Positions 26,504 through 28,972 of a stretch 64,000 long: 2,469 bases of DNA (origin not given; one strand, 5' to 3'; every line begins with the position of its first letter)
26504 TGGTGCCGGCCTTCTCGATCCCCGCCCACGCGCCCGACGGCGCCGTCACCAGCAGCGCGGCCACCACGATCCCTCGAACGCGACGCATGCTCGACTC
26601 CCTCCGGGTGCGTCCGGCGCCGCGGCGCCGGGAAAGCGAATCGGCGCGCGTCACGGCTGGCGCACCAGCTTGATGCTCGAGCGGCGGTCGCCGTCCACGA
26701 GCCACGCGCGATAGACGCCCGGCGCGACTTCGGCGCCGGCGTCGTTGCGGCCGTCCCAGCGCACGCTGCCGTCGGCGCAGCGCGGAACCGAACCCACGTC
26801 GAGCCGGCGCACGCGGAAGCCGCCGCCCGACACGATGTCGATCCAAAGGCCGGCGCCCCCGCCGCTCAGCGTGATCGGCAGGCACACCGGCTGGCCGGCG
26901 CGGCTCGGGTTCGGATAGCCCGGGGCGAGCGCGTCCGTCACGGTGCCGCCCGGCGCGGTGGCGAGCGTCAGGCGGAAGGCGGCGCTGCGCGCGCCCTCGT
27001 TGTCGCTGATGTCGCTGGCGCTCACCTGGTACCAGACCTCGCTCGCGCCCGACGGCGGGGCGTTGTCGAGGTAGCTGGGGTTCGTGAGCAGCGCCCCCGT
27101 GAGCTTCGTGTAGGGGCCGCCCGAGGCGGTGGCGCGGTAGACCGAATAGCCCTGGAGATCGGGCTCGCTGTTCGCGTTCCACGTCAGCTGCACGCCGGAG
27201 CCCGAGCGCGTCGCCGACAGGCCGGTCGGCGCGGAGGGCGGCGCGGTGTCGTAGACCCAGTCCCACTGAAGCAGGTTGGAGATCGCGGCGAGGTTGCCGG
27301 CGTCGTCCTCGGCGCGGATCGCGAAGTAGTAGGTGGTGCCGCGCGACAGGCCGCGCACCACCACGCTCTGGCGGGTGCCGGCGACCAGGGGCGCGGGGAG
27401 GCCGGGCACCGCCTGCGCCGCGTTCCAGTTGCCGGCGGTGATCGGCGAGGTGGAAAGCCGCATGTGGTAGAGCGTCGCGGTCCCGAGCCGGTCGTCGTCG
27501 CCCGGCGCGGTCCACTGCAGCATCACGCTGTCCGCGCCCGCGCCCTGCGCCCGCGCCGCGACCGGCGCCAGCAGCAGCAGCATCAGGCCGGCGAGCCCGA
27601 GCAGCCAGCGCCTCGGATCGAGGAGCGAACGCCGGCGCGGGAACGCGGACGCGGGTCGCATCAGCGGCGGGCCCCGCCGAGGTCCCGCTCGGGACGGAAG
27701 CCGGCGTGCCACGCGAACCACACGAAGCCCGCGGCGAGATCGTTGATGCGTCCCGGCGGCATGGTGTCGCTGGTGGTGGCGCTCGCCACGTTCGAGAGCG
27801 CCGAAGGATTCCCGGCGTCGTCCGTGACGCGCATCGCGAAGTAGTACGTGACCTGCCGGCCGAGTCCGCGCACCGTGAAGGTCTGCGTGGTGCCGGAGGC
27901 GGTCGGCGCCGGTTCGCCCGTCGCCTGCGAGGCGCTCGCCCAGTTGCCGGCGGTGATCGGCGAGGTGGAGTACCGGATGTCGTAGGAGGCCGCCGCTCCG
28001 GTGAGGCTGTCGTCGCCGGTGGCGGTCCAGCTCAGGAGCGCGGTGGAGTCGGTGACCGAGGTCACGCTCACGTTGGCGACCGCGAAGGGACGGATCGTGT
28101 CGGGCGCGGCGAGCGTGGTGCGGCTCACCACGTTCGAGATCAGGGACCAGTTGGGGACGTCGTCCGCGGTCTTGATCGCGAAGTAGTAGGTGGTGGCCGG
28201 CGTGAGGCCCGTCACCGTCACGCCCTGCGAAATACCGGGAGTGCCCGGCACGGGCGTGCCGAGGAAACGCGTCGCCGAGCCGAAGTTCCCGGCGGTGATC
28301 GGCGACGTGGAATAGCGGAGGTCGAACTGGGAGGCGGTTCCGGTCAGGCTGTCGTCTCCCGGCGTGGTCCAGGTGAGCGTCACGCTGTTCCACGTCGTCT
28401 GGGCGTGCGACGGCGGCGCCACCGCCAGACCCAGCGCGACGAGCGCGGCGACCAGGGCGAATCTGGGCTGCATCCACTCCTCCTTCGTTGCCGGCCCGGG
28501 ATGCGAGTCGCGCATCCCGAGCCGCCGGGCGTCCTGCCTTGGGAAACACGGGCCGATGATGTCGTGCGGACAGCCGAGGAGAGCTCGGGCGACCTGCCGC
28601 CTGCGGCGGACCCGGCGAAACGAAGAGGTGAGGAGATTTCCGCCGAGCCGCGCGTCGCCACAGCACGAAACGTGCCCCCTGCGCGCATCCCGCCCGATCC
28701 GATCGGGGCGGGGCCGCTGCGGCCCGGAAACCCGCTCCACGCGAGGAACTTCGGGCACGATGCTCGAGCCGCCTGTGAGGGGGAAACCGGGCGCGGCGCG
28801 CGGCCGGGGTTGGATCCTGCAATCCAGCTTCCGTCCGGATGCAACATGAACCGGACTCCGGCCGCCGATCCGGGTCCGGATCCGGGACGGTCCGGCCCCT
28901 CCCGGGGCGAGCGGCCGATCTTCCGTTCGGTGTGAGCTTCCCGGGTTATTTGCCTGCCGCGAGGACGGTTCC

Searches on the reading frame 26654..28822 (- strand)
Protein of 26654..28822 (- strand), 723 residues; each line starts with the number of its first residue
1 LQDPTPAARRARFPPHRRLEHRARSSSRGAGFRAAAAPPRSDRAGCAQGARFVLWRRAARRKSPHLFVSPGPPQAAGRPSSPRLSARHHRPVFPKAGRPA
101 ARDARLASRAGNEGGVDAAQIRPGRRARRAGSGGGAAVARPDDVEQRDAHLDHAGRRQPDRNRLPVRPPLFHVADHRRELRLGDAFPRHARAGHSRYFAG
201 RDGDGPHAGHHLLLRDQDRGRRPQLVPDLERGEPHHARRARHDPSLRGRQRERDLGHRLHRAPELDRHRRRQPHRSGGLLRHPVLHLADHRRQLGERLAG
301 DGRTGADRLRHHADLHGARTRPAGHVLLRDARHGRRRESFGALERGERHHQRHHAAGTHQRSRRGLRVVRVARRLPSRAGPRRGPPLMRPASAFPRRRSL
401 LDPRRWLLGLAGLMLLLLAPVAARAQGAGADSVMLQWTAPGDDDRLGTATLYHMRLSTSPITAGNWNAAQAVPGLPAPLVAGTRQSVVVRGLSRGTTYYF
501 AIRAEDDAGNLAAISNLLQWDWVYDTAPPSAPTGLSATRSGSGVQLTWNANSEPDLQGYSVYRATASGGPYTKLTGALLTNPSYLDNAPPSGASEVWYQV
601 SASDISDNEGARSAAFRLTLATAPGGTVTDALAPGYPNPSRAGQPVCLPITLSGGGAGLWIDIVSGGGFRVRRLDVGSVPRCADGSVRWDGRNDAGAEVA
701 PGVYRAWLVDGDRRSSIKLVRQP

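Call 48: search_protein_families(library=pfam, proteins=[window:26654-28822:-], max_evalue=0.0001)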
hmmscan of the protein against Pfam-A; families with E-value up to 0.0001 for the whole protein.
window:26654-28822:- (723 aa): 1 family
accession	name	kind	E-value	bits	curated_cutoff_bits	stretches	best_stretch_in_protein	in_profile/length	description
PF00041.27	fn3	-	6.7e-09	36.3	25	1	422-511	5-75/84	Fibronectin type III domain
